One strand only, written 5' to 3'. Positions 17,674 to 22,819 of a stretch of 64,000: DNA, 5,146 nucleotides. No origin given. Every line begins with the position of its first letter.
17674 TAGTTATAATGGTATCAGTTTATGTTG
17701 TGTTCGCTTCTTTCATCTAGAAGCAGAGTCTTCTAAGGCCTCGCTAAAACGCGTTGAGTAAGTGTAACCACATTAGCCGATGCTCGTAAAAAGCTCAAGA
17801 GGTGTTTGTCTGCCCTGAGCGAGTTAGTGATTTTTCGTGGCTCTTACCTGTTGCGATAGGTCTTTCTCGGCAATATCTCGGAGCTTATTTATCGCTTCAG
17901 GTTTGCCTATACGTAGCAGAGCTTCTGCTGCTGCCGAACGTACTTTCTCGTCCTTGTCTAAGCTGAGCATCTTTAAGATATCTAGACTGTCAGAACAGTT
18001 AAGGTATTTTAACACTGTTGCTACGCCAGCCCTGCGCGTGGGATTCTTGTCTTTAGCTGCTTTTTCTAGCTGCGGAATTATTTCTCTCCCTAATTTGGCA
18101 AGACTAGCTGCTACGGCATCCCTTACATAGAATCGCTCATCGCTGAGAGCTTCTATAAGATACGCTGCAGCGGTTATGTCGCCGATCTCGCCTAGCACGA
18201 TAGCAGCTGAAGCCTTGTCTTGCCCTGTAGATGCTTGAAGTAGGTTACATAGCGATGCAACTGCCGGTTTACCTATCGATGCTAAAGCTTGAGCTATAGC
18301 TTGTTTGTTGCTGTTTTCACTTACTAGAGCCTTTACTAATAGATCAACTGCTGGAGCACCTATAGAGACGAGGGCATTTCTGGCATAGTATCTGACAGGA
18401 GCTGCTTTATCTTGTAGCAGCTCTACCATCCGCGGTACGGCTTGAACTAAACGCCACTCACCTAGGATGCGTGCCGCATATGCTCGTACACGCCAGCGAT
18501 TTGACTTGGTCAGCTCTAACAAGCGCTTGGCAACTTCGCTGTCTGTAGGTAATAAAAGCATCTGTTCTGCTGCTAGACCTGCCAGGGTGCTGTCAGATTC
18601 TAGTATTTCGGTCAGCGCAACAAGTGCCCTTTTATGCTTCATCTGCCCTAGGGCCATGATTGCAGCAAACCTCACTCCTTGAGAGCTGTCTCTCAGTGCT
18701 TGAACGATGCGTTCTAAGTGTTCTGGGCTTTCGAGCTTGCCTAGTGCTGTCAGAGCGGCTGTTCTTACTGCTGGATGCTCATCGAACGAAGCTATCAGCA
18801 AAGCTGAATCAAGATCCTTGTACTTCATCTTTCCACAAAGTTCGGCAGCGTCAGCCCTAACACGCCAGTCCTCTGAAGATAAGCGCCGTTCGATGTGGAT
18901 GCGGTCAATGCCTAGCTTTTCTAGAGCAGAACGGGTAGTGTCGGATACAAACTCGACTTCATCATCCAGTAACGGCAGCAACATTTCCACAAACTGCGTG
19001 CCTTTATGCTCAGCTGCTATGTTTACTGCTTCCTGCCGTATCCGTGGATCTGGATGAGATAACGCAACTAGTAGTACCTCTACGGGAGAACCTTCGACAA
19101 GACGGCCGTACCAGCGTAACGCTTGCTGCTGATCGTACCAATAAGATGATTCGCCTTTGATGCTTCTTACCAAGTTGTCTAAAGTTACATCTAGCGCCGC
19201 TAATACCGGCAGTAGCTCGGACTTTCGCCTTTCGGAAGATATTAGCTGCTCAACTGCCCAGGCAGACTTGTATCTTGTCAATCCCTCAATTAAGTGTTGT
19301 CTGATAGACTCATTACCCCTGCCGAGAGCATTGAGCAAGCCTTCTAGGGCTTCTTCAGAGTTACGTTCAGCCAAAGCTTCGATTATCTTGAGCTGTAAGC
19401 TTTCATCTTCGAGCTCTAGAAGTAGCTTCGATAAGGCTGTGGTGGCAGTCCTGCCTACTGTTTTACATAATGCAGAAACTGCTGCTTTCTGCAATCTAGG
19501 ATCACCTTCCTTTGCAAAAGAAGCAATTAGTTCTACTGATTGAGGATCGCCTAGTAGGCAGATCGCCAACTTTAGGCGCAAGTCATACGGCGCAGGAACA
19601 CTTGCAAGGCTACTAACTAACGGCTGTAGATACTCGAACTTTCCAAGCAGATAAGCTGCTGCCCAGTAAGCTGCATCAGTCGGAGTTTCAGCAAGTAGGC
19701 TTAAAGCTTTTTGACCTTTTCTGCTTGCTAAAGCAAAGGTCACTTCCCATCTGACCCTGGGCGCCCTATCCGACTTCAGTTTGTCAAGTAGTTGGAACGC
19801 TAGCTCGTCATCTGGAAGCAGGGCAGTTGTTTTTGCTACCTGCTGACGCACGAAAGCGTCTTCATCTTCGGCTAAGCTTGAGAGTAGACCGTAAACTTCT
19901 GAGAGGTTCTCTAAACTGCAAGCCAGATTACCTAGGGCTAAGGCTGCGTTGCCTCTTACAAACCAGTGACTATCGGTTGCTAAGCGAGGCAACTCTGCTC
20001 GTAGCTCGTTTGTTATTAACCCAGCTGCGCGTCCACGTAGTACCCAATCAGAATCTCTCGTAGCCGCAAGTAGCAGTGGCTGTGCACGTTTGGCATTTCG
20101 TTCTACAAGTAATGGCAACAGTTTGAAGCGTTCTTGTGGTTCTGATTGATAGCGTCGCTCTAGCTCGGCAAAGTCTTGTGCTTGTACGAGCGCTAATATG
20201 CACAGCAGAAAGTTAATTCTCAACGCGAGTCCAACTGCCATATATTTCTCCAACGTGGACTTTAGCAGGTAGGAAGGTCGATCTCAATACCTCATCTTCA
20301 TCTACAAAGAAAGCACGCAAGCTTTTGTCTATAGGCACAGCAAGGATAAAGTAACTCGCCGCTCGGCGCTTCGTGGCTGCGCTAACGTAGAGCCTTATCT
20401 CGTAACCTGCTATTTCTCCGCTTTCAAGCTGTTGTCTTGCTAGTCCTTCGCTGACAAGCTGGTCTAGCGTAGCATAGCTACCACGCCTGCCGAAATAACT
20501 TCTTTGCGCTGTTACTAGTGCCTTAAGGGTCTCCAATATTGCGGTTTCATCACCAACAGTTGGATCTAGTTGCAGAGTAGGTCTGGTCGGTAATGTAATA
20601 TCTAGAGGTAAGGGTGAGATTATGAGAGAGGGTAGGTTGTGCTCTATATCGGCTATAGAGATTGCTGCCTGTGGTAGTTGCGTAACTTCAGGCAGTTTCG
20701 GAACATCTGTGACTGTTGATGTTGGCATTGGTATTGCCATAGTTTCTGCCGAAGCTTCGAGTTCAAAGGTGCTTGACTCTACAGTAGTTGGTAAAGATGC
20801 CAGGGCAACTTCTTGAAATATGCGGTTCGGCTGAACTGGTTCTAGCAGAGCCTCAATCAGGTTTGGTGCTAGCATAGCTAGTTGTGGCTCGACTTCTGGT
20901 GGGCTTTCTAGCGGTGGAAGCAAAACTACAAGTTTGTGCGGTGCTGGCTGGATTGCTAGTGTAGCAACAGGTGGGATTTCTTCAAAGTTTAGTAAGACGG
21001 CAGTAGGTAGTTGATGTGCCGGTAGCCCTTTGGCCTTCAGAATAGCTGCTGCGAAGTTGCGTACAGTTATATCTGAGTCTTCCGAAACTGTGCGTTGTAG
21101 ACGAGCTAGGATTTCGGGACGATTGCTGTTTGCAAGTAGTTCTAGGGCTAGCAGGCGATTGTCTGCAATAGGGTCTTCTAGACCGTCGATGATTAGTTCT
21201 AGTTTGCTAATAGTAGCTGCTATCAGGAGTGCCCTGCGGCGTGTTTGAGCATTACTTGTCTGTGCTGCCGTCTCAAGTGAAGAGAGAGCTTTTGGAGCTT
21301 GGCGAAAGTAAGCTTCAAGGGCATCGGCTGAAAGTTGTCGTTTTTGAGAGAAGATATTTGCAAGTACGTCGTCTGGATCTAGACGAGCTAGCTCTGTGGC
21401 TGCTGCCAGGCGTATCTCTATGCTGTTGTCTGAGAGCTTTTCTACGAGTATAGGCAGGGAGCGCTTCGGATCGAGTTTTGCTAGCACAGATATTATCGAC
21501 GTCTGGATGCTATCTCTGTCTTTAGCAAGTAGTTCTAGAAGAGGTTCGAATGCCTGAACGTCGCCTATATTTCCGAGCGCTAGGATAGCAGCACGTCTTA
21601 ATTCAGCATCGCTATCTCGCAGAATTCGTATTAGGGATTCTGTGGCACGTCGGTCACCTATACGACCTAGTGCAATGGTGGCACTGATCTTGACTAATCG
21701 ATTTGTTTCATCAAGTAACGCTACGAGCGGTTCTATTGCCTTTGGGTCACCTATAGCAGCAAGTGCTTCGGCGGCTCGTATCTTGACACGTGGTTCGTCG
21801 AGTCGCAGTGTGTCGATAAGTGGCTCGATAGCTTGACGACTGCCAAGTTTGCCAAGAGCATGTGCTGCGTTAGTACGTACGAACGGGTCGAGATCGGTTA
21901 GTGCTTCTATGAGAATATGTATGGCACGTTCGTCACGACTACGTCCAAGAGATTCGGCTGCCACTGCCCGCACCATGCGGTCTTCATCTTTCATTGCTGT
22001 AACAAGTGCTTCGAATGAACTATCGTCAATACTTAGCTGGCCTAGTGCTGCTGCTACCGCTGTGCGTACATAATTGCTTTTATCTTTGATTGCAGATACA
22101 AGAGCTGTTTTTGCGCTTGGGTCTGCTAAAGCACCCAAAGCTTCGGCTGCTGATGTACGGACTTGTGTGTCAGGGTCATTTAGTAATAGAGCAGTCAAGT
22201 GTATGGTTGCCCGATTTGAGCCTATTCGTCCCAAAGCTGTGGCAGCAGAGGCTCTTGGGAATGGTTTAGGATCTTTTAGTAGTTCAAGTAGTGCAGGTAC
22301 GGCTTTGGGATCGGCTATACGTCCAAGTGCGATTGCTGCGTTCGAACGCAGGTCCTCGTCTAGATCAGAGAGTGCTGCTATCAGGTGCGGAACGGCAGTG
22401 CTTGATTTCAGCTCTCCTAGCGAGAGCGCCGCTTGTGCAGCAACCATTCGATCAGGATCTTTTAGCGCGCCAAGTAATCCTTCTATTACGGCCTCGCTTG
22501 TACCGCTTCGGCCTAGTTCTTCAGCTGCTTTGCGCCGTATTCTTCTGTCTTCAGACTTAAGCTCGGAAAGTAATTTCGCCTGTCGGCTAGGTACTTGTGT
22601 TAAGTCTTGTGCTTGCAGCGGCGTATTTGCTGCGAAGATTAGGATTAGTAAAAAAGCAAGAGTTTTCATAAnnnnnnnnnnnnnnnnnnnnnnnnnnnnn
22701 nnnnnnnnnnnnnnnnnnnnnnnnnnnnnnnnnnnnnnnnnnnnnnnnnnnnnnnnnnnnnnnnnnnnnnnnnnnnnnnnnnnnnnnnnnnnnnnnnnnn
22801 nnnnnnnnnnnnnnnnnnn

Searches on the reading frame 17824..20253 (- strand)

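Call 38: search_protein_families(library=pfam, proteins=[window:17824-20253:-], max_evalue=0.001)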
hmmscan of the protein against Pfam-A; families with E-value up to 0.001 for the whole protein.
window:17824-20253:- (809 aa): 9 families
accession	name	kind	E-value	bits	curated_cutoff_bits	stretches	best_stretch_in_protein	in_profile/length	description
PF13646.12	HEAT_2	-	1.6e-78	259.5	27.7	8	490-555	10-75/88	HEAT repeats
PF02985.28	HEAT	-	1.4e-35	118.3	23.5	0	759-783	5-28/31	HEAT repeat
PF03130.22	HEAT_PBS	-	1.5e-22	77.9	20.9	0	527-552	1-26/27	PBS lyase HEAT-like repeat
PF13513.12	HEAT_EZ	-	9.3e-11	42.4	27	0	97-141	1-50/55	HEAT-like repeat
PF12717.13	Cnd1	-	1e-08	35.8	26.4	0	491-543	32-90/162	non-SMC mitotic condensation complex subunit 1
PF12755.13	Vac14_Fab1_bd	-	6.3e-07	30.4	22.1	0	604-631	27-54/97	Vacuolar 14 Fab1-binding region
PF20168.4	PDS5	-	8.5e-06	24.3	27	0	456-551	249-362/1053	Sister chromatid cohesion protein PDS5 protein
PF01602.26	Adaptin_N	-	1.2e-05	24.5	37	0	491-549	125-190/524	Adaptin N terminal region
PF21581.3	SCD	-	1.6e-05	25.6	27.5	0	512-546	31-65/75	Stromalin conservative domain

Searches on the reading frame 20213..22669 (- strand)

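Call 38: search_protein_families(library=pfam, proteins=[window:20213-22669:-], max_evalue=0.001)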
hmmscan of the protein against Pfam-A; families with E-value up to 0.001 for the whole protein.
window:20213-22669:- (818 aa): 13 families
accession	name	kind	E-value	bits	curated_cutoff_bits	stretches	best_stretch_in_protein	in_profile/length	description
PF13646.12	HEAT_2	-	2e-103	339.3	27.7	7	93-179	1-88/88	HEAT repeats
PF03130.22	HEAT_PBS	-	1e-49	161.7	20.9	4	357-382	1-26/27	PBS lyase HEAT-like repeat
PF02985.28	HEAT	-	2.4e-41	136.2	23.5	1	160-182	7-28/31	HEAT repeat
PF13513.12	HEAT_EZ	-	4.2e-23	81.8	27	0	121-149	27-55/55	HEAT-like repeat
PF12717.13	Cnd1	-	8.6e-14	52.3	26.4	0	107-185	2-89/162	non-SMC mitotic condensation complex subunit 1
PF00514.29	Arm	-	3.1e-11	43.3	20.6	0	92-119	13-40/41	Armadillo/beta-catenin-like repeat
PF25767.1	ARM_TBCD_2nd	-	1.2e-08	35.1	29.7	0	38-88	55-105/245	Tubulin-specific chaperone D-like, ARM repeats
PF11838.14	ERAP1_C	-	3.3e-07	30.5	38.2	0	142-319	44-224/318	ERAP1-like C-terminal domain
PF01602.26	Adaptin_N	-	4e-06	26.1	37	0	163-412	88-342/524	Adaptin N terminal region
PF22646.2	PPP2R1A-like_HEAT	-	2e-05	25.4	27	0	405-449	9-57/78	PPP2R1A-like HEAT repeat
PF10363.15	RTP1_C1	-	2.7e-05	24.7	25.9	0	243-288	35-83/112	Required for nuclear transport of RNA pol II C-terminus 1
PF21581.3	SCD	-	5.5e-05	23.8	27.5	0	161-183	37-59/75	Stromalin conservative domain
PF24714.1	TOR1L1_N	-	0.00049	20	43.3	0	163-199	91-121/281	TORTIFOLIA1 N-terminal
